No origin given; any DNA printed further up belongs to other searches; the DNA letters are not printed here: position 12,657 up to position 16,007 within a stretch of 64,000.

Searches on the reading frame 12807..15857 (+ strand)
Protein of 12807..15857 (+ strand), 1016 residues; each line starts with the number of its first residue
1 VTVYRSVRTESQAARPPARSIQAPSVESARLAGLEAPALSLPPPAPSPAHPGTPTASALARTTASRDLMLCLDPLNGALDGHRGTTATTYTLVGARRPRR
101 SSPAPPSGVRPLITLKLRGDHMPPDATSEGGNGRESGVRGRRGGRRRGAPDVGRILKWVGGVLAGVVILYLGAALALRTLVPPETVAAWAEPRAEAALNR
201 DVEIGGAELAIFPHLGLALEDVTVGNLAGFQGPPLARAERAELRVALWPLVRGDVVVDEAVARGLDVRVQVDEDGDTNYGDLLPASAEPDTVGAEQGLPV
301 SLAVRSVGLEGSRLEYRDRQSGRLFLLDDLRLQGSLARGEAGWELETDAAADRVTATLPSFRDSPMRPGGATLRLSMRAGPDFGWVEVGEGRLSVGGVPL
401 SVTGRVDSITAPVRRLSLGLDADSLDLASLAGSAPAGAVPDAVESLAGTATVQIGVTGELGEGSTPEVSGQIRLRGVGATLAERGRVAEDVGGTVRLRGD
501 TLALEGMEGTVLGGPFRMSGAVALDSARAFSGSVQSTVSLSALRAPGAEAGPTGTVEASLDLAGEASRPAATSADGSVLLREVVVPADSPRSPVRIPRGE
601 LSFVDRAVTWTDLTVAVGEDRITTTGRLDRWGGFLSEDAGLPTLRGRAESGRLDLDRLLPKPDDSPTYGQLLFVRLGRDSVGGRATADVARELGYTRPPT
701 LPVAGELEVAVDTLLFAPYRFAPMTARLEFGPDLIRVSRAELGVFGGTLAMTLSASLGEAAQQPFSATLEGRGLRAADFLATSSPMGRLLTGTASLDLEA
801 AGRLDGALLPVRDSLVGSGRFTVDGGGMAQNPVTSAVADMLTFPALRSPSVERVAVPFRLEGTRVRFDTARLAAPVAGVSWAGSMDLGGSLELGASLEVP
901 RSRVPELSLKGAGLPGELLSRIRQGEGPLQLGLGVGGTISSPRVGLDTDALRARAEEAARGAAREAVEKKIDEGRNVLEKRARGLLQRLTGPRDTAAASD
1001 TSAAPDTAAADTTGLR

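Call 70: search_protein_families(library=pfam, proteins=[window:12807-15857:+], max_evalue=0.001)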
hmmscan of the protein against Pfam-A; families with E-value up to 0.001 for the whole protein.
window:12807-15857:+ (1016 aa): 2 families
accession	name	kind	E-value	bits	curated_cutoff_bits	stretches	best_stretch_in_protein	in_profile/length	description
PF05170.20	AsmA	-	4.8e-17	62.4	29.8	1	155-339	4-194/607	AsmA family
PF05359.17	DUF748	-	1.7e-16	59.9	50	1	162-620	17-377/1037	Domain of Unknown Function (DUF748)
